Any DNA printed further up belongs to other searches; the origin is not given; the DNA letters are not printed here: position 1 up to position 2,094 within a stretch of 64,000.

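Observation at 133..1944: Receptor-like double pseudoenzyme: dead kinase inside, dead D,D-peptidase outside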

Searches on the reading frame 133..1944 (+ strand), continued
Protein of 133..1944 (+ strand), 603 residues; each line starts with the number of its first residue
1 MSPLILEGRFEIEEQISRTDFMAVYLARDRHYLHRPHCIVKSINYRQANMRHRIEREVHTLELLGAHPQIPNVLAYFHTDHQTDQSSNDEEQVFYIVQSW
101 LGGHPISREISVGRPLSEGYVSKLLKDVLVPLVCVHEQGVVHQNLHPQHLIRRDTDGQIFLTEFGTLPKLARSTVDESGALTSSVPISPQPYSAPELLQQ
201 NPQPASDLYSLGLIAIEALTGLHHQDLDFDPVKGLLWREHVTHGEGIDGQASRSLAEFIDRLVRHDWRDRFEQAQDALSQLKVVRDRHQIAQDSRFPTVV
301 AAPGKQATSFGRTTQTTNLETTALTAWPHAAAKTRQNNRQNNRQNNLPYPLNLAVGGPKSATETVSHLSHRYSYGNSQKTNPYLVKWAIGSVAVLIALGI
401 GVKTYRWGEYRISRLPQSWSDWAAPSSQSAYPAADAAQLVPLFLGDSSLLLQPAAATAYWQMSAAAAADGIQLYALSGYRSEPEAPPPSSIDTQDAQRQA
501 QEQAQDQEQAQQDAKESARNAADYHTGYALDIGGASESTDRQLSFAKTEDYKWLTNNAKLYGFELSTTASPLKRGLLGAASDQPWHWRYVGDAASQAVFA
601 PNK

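Call 7: find_homologous_proteins(query=window:133-1941:+, max_evalue=0.00001)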
Query window:133-1941:+ (603 aa): 183 proteins with E <= 0.00001 among 8000 candidates; the best 120 are listed.
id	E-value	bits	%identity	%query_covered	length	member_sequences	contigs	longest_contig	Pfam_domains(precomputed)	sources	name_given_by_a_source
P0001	0.0e+0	1106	81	100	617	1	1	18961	PF00069.32,PF02557.23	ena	-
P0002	0.0e+0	1021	80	96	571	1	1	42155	PF00069.32,PF02557.23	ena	-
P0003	0.0e+0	1015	76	100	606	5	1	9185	PF00069.32,PF02557.23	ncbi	ncbi:MAG: D-alanyl-D-alanine carboxypeptidase family protein [Phormidesmis sp.]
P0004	1.8e-280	950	71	100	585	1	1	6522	PF00069.32,PF02557.23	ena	-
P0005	5.9e-277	938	70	100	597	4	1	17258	PF00069.32,PF02557.23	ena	-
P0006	1.2e-272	924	70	100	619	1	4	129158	PF00069.32,PF02557.23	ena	-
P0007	3.8e-267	906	68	100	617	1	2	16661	PF00069.32,PF02557.23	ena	-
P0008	1.6e-264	897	69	99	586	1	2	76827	PF00069.32,PF02557.23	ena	-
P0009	1.7e-262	891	68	100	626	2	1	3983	PF00069.32,PF02557.23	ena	-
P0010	3.2e-257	873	67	99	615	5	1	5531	PF00069.32,PF02557.23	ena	-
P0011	1.1e-240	819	64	100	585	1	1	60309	PF00069.32,PF02557.23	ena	-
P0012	2.2e-238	811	64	100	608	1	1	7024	PF00069.32,PF02557.23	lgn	-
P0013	1.1e-235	802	63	100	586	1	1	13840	PF00069.32,PF02557.23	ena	-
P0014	2.8e-232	791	63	100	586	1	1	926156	PF00069.32,PF02557.23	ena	-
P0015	1.2e-177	610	51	100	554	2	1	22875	PF00069.32,PF02557.23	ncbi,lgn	ncbi:MAG: D-alanyl-D-alanine carboxypeptidase family protein [Cyanobacteria bacterium P01_F01_bin.53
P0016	2.8e-173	596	51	99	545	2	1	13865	PF00069.32,PF02557.23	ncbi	ncbi:MAG: D-alanyl-D-alanine carboxypeptidase family protein [Phormidesmis sp.]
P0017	2.8e-171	589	52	99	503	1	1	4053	PF00069.32,PF02557.23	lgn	-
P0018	9.2e-169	581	51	100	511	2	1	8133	PF07714.24,PF00069.32,PF02557.23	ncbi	-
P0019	3.8e-167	576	51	100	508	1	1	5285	PF07714.24,PF00069.32,PF02557.23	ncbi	-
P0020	3.6e-166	573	51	100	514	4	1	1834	PF07714.24,PF00069.32,PF02557.23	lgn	-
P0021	2.8e-164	566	50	99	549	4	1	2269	PF00069.32,PF02557.23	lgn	-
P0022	1.2e-162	561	51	98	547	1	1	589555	PF07714.24,PF00069.32,PF02557.23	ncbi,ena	-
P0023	3.3e-162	559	50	100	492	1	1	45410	PF07714.24,PF00069.32,PF02557.23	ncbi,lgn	ncbi:MAG: D-alanyl-D-alanine carboxypeptidase family protein [Phormidesmis sp.]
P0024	8.4e-161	555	50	100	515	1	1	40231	PF00069.32,PF02557.23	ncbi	ncbi:MAG: D-alanyl-D-alanine carboxypeptidase family protein [Phormidesmis sp.]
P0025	1.9e-158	547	48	100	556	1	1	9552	PF07714.24,PF00069.32,PF02557.23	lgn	-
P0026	7.5e-158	545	49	98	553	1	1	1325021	PF00069.32,PF02557.23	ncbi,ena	-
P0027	2.7e-157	543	48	100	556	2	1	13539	PF00069.32,PF02557.23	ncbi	-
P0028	4.3e-157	543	49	99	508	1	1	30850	PF07714.24,PF00069.32,PF02557.23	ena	-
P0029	6.5e-157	542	49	98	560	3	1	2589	PF00069.32,PF02557.23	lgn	-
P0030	1.6e-156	541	47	100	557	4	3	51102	PF07714.24,PF00069.32,PF02557.23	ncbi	ncbi:MAG: D-alanyl-D-alanine carboxypeptidase family protein [Cyanobacteria bacterium J06554_11]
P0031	2.2e-153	530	49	100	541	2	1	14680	PF00069.32,PF02557.23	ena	-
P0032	1.3e-152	528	47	100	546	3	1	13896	PF00069.32,PF02557.23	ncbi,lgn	-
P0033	2.3e-152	527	46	100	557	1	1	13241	PF07714.24,PF00069.32,PF02557.23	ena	-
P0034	2.6e-152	527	46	100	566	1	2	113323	PF07714.24,PF00069.32,PF02557.23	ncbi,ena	ncbi:MAG: D-alanyl-D-alanine carboxypeptidase family protein [Cyanobacteria bacterium J06623_4]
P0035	6.9e-152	525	47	98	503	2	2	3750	PF00069.32,PF02557.23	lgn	-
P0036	7.4e-152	525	48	100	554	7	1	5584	PF00069.32,PF02557.23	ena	-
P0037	3.4e-151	523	48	98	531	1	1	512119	PF00069.32,PF02557.23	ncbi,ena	-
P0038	5.7e-151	522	47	100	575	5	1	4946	PF07714.24,PF00069.32,PF02557.23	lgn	-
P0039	1.7e-150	521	47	100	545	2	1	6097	PF00069.32,PF02557.23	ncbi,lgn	-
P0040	1.3e-148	515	46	98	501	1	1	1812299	PF07714.24,PF00069.32,PF02557.23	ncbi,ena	-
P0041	1.9e-147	511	47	98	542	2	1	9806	PF00069.32,PF02557.23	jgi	jgi:serine/threonine protein kinase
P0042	3.7e-147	510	47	98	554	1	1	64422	PF00069.32,PF02557.23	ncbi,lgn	ncbi:MAG: D-alanyl-D-alanine carboxypeptidase family protein [Cyanobacteria bacterium P01_D01_bin.1]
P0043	4.5e-147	509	46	100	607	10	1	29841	PF07714.24,PF00069.32,PF02557.23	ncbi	ncbi:MAG: D-alanyl-D-alanine carboxypeptidase family protein [Cyanobacteria bacterium J06627_28]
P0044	5.4e-147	509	46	100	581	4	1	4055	PF00069.32,PF02557.23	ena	-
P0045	3.3e-146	507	46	100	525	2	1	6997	PF07714.24,PF00069.32,PF02557.23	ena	-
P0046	9.2e-146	505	46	100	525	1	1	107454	PF07714.24,PF00069.32,PF02557.23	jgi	-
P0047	1.5e-145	504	46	100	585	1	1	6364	PF00069.32,PF02557.23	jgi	jgi:serine/threonine protein kinase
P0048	1.6e-145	504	45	98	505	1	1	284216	PF07714.24,PF00069.32,PF02557.23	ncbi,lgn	-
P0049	2.3e-145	504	45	99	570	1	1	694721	PF00069.32,PF02557.23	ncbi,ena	-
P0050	3.1e-145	503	44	98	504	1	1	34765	PF07714.24,PF00069.32,PF02557.23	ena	-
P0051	5.5e-145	503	45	98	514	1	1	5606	PF07714.24,PF00069.32,PF02557.23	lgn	-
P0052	6.9e-145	502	45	99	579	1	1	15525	PF00069.32,PF02557.23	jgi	-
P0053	2.7e-144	500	47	98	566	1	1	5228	PF00069.32,PF02557.23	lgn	-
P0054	5.3e-144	499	45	99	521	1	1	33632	PF07714.24,PF00069.32,PF02557.23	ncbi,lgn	ncbi:MAG: D-alanyl-D-alanine carboxypeptidase family protein [Phormidesmis sp.]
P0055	6.0e-144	499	46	98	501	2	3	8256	PF07714.24,PF00069.32,PF02557.23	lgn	-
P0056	8.1e-144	499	47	99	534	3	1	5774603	PF07714.24,PF00069.32,PF02557.23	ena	-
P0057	2.7e-143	497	45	99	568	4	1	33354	PF00069.32,PF02557.23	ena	-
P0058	3.2e-143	497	45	100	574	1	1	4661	PF00069.32,PF02557.23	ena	-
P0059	9.5e-143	495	46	99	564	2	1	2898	PF00069.32,PF02557.23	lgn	-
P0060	1.1e-142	495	45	100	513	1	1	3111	PF07714.24,PF00069.32,PF02557.23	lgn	-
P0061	5.8e-142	493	46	99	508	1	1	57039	PF07714.24,PF00069.32,PF02557.23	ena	-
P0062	7.7e-142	492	46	98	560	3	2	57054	PF00069.32,PF02557.23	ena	-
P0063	2.4e-141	491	47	99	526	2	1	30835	PF00069.32,PF02557.23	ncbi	ncbi:MAG: D-alanyl-D-alanine carboxypeptidase family protein [Phormidesmis sp.]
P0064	5.8e-141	489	46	99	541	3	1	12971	PF07714.24,PF00069.32,PF02557.23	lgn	-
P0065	1.0e-140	488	45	97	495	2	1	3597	PF00069.32,PF02557.23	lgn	-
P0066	1.7e-140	488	46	99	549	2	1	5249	PF07714.24,PF00069.32,PF02557.23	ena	-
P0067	2.6e-140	487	45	100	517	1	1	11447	PF07714.24,PF00069.32,PF02557.23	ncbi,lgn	-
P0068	3.0e-140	487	46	98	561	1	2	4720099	PF00069.32,PF02557.23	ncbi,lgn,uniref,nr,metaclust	ncbi:D-alanyl-D-alanine carboxypeptidase family [Synechococcus sp. PCC 7335]|uniref:protein kinase d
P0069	8.0e-140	486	45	100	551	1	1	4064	PF00069.32,PF02557.23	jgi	-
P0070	2.8e-139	484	44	100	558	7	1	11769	PF00069.32,PF02557.23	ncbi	ncbi:MAG: D-alanyl-D-alanine carboxypeptidase family protein [Cyanobacteria bacterium P01_D01_bin.36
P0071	2.9e-139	484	44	100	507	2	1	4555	PF00069.32,PF02557.23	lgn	-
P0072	4.8e-139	483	45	99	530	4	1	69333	PF00069.32,PF02557.23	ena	-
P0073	7.8e-139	482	45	100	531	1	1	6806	PF00069.32,PF02557.23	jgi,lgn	jgi:serine/threonine protein kinase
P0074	8.0e-139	482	46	98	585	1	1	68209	PF00069.32,PF02557.23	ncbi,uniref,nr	ncbi:D-alanyl-D-alanine carboxypeptidase family protein [cf. Phormidesmis sp. LEGE 11477]|uniref:D-a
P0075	6.2e-138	479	43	98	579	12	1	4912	PF00069.32,PF02557.23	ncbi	ncbi:MAG: D-alanyl-D-alanine carboxypeptidase family protein [Phormidesmis sp.]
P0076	1.2e-137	478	46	99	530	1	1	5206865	PF07714.24,PF00069.32,PF02557.23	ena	-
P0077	2.4e-137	477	45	98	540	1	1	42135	PF00069.32,PF02557.23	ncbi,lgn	ncbi:MAG: D-alanyl-D-alanine carboxypeptidase family protein [Cyanobacteria bacterium J06621_11]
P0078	2.7e-137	477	45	99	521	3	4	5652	PF00069.32,PF02557.23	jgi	jgi:serine/threonine protein kinase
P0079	4.0e-136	473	45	100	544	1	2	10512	PF00069.32,PF02557.23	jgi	jgi:serine/threonine protein kinase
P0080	4.7e-136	473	43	100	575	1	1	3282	PF00069.32,PF02557.23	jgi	-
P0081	1.7e-135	471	45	99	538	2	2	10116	PF00069.32,PF02557.23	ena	-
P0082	6.7e-135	469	45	98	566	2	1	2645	PF00069.32,PF02557.23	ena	-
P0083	2.8e-133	464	43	100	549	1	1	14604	PF00069.32,PF02557.23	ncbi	-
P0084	2.4e-132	461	43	100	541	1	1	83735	PF07714.24,PF00069.32,PF02557.23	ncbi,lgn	ncbi:MAG: D-alanyl-D-alanine carboxypeptidase family protein [Cyanobacteria bacterium P01_D01_bin.10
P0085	2.0e-131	458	47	88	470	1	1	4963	PF00069.32,PF02557.23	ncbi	ncbi:MAG: D-alanyl-D-alanine carboxypeptidase family protein, partial [Cyanobacteria bacterium J0659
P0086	1.6e-130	455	42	99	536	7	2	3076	PF07714.24,PF00069.32,PF02557.23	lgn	-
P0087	6.6e-129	449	44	91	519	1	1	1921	PF00069.32,PF02557.23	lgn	-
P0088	3.6e-126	440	42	99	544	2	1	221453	PF07714.24,PF00069.32,PF02557.23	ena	-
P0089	9.2e-126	439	53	51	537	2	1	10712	PF07714.24,PF00069.32,PF02557.23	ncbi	ncbi:MAG: D-alanyl-D-alanine carboxypeptidase family protein [Phormidesmis sp.]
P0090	1.7e-125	438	44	99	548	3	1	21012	PF00069.32,PF02557.23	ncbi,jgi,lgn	ncbi:MAG: D-alanyl-D-alanine carboxypeptidase family protein [Cyanobacteria bacterium J06598_1]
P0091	1.2e-117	412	45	79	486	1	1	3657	PF00069.32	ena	-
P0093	1.7e-94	336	53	51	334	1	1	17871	PF07714.24,PF00069.32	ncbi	ncbi:MAG: protein kinase, partial [Phormidesmis sp.]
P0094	2.5e-94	335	54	53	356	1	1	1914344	PF07714.24,PF00069.32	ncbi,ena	-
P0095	4.1e-37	146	33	56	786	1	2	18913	PF07714.24,PF00069.32,PF01094.35,PF03109.23,PF13458.13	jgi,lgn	-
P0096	1.2e-32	132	35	46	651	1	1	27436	PF07714.24,PF00069.32,PF03109.23,PF01636.30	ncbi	-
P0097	3.4e-32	130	33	45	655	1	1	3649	PF07714.24,PF00069.32,PF03109.23,PF01636.30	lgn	-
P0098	3.7e-30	123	29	50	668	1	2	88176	PF07714.24,PF00069.32,PF03109.23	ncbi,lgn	-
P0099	1.1e-27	115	31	47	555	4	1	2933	PF23769.2,PF23586.3,PF25048.2,PF23342.2,PF23411.2,PF23393.3,PF23609.2,PF00069.32,PF20426.5,PF25460.2,PF11715.17,PF25178.1,PF23775.2,PF25173.2,PF23383.2,PF25171.2,PF12894.14,PF24780.2,PF25172.2,PF24782.3,PF25047.1,PF26550.2,PF23756.2,PF23098.2,PF25168.2,PF24105.2,PF24805.2,PF24017.3,PF24817.2,PF23798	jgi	jgi:serine/threonine protein kinase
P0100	1.9e-27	114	31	46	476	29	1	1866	PF07714.24,PF00069.32,PF03109.23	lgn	-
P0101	1.1e-26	112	33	45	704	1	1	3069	PF07714.24,PF00069.32,PF25058.2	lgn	-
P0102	1.3e-26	112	31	46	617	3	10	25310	PF23769.2,PF23586.3,PF17005.12,PF25048.2,PF23342.2,PF23411.2,PF23770.2,PF23393.3,PF23609.2,PF00069.32,PF20426.5,PF25460.2,PF11715.17,PF25178.1,PF23775.2,PF25173.2,PF23383.2,PF25171.2,PF12894.14,PF24780.2,PF25172.2,PF24782.3,PF08662.18,PF25047.1,PF26550.2,PF23756.2,PF23098.2,PF25168.2,PF24105.2,PF248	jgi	jgi:WD40 repeat protein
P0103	1.6e-26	111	32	47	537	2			PF07714.24,PF00069.32,PF03109.23,PF01636.30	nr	nr:serine/threonine-protein kinase [Gloeocapsa sp. PCC 73106]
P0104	5.1e-25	106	31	46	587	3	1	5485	PF07714.24,PF00069.32,PF03109.23,PF06347.20,PF01163.29,PF08239.18,PF01636.30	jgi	jgi:serine/threonine-protein kinase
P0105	1.7e-24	105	27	57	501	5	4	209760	PF07714.24,PF00069.32,PF03109.23,PF01163.29,PF01636.30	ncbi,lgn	ncbi:MAG: protein kinase [Cyanobacteria bacterium J06634_6]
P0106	2.4e-24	104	30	50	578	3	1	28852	PF07714.24,PF00069.32,PF03109.23,PF01163.29,PF13355.13,PF01636.30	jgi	-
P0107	6.1e-24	103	30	46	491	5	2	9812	PF07714.24,PF00069.32,PF03109.23,PF01636.30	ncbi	-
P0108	1.3e-23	102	30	46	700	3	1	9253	PF23586.3,PF17005.12,PF25048.2,PF23342.2,PF23411.2,PF23770.2,PF23393.3,PF23609.2,PF00069.32,PF20426.5,PF25460.2,PF11715.17,PF25178.1,PF23775.2,PF25173.2,PF23383.2,PF25171.2,PF12894.14,PF24780.2,PF23761.2,PF25172.2,PF24782.3,PF25047.1,PF26550.2,PF23756.2,PF23098.2,PF25168.2,PF24105.2,PF24805.2,PF2401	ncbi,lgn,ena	-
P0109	1.7e-23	101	31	51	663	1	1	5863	PF23769.2,PF23586.3,PF25048.2,PF23342.2,PF23411.2,PF23393.3,PF23609.2,PF00069.32,PF24797.2,PF20426.5,PF25460.2,PF11715.17,PF25178.1,PF23775.2,PF25173.2,PF23383.2,PF25171.2,PF12894.14,PF21031.3,PF24780.2,PF23761.2,PF25172.2,PF24782.3,PF08662.18,PF25047.1,PF26550.2,PF23756.2,PF23098.2,PF25168.2,PF2410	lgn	-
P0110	6.7e-23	99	30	51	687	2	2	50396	PF23769.2,PF23586.3,PF17005.12,PF25048.2,PF23342.2,PF23411.2,PF23393.3,PF23609.2,PF00069.32,PF20426.5,PF25460.2,PF11715.17,PF25178.1,PF23775.2,PF25173.2,PF23383.2,PF25171.2,PF12894.14,PF21031.3,PF24780.2,PF23761.2,PF25172.2,PF24782.3,PF25047.1,PF26550.2,PF23756.2,PF23098.2,PF25168.2,PF24105.2,PF2480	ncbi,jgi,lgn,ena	-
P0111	4.2e-21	94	29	44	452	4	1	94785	PF07714.24,PF00069.32,PF03109.23,PF14531.13,PF01636.30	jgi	jgi:serine/threonine-protein kinase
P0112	5.1e-20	90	28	57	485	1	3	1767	PF07714.24,PF00069.32,PF03109.23,PF01636.30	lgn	-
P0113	5.7e-20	90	29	46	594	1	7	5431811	PF07714.24,PF00069.32,PF03109.23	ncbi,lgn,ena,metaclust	metaclust:status=active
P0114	2.6e-19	88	27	47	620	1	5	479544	PF07714.24,PF00069.32,PF03109.23,PF03781.23,PF01163.29,PF01636.30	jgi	jgi:formylglycine-generating enzyme required for sulfatase activity/tRNA A-37 threonylcarbamoyl tran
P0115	1.0e-17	82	27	53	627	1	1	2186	PF07714.24,PF00069.32,PF03109.23,PF03781.23,PF01163.29,PF01636.30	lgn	-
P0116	1.8e-14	72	27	47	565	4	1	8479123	PF07714.24,PF00069.32,PF13355.13,PF01636.30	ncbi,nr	ncbi:DUF4101 domain-containing protein [Tolypothrix sp. PCC 7910]|nr:DUF4101 domain-containing prote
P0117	1.8e-14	72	32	37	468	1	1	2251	PF00069.32,PF01582.26,PF13676.12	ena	-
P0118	4.6e-13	67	30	36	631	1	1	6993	PF25168.2,PF24105.2,PF24805.2,PF23342.2,PF24817.2,PF23393.3,PF07714.24,PF00069.32,PF00400.39,PF01636.30,PF23414.2,PF23410.5,PF25174.2,PF24814.2,PF23381.2,PF25173.2,PF23383.2,PF25171.2,PF12894.14,PF25175.2,PF24796.2,PF23409.2,PF25172.2,PF24782.3,PF25391.2,PF23869.2,PF24807.2,PF25047.1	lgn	-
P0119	8.7e-13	66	29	36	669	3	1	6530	PF07714.24,PF00069.32,PF03109.23,PF03793.25,PF14531.13,PF01636.30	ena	-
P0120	5.1e-12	64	29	50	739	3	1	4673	PF07714.24,PF00069.32,PF03793.25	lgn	-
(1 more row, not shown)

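Call 10: find_related_loci(query=window:133-1941:+, collection=genome_contigs, flank=8000)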
Query window:133-1941:+ (603 aa) in genome_contigs; peptide patterns used: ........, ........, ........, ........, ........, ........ (x = any residue, [..] = any of these).
266 stretches matched a pattern; 16 encode a relative of the query (tblastn E <= 1e-3); 16 distinct loci.
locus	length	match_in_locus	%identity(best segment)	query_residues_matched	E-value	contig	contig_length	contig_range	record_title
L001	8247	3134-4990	79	1-603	0e+0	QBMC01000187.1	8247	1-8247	MAG: Leptolyngbya foveolarum isolate ULC129bin1 scaffold187_size8247, whole genome shotgun sequence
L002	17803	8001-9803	76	1-600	0e+0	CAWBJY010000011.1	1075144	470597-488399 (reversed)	MAG: uncultured cyanobacterium isolate MFD03250.bin.1.161 genome assembly, contig: contig_3692, whole genome shotgun seq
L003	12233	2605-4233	51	1-599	2e-179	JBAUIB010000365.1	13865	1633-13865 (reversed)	MAG: Phormidesmis sp. isolate MFD03253_ilm_asm_bin19 k127_36171, whole genome shotgun sequence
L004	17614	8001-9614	51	1-589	3e-176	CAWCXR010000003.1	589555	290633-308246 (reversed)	MAG: uncultured cyanobacterium isolate MFD03250.bin.1.126 genome assembly, contig: contig_22590, whole genome shotgun se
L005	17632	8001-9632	49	1-589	1e-168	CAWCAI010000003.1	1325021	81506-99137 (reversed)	MAG: uncultured cyanobacterium isolate MFD03250.bin.1.170 genome assembly, contig: contig_14386, whole genome shotgun se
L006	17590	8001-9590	48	1-593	9e-163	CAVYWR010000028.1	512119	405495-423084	MAG: uncultured cyanobacterium isolate MFD03250.bin.3.99 genome assembly, contig: contig_6886, whole genome shotgun sequ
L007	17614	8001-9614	47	1-590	2e-161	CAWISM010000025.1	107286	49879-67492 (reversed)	MAG: uncultured cyanobacterium isolate MFD03250.bin.2.64 genome assembly, contig: contig_6828, whole genome shotgun sequ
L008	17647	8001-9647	47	1-589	1e-160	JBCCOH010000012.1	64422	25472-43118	MAG: Cyanobacteria bacterium P01_D01_bin.1 k141_85549_length_64422_cov_25.9362, whole genome shotgun sequence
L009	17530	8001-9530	47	1-600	5e-159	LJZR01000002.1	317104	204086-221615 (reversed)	MAG: Phormidesmis priestleyi Ana ITZX_scaf_17, whole genome shotgun sequence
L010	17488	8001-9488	45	1-592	1e-156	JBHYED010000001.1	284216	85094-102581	MAG: Phormidesmis sp. isolate CCAP1446_5_bin-004C CCAP1446_5_bin-004C_c1, whole genome shotgun sequence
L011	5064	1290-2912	46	1-599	5e-159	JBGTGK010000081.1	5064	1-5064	MAG: Phormidesmis sp. isolate JTS-RE213 k141_3164403, whole genome shotgun sequence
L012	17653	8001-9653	49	1-589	4e-173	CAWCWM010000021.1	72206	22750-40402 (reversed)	MAG: uncultured cyanobacterium isolate MFD03250.bin.1.163 genome assembly, contig: contig_8435, whole genome shotgun seq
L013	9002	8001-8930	53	1-307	2e-99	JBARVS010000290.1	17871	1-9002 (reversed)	MAG: Phormidesmis sp. isolate MFD12116_ilm_asm_bin6 k127_12914, whole genome shotgun sequence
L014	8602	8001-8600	62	1-211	6e-80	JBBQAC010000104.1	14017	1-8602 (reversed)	MAG: Phormidesmidales cyanobacterium isolate Co_metawrap_1500 Cmw_1500_k141_2909270_length_14017_cov_10.9971, whole geno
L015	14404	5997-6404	26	448-602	5e-8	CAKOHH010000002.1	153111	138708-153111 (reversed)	MAG: uncultured Bacilli bacterium isolate REFINED_METABAT215_TOP10_CONTIGS_1500_ASSEMBLY_K77_MERGED__Hadza_MoBio_hadza-E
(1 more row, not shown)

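Call 13: find_encoding_contigs(protein=window:133-1944:+, flank=10000, max_places=3)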
Protein window:133-1944:+ (603 aa): 1 contig read that carries it; 1 place shown.
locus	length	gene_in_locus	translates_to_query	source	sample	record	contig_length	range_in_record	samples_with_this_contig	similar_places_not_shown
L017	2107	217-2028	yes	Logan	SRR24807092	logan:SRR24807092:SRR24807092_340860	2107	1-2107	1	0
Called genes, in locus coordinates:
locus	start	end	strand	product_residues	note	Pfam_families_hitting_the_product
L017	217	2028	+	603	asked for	-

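Call 14: find_encoding_contigs(protein=P0068, flank=10000, max_places=2)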
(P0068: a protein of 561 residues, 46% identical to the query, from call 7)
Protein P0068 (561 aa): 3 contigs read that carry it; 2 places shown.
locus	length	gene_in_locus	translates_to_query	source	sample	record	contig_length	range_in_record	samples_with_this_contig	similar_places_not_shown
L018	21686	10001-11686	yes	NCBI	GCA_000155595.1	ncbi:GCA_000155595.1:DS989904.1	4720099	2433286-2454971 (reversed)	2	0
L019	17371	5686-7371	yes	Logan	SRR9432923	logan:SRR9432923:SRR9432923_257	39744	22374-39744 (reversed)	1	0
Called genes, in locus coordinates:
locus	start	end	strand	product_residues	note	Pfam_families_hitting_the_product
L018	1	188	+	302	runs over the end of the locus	PF00126:HTH_1, PF03466:LysR_substrate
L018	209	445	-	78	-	PF05685:Uma2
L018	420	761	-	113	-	-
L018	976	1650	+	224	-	PF00475:IGPD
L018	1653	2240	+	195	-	PF13328:HD_4, PF01966:HD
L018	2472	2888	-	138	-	-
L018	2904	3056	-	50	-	-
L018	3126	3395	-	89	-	-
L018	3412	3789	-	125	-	-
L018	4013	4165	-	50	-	-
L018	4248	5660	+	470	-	PF00330:Aconitase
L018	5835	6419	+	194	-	PF00027:cNMP_binding (weak), PF13545:HTH_Crp_2, PF00325:Crp (weak)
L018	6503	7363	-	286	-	PF00106:adh_short, PF08659:KR (weak), PF13561:adh_short_C2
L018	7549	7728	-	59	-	-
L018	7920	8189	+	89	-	-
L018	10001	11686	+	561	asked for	PF00069:Pkinase, PF02557:VanY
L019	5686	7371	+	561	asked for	PF00069:Pkinase, PF02557:VanY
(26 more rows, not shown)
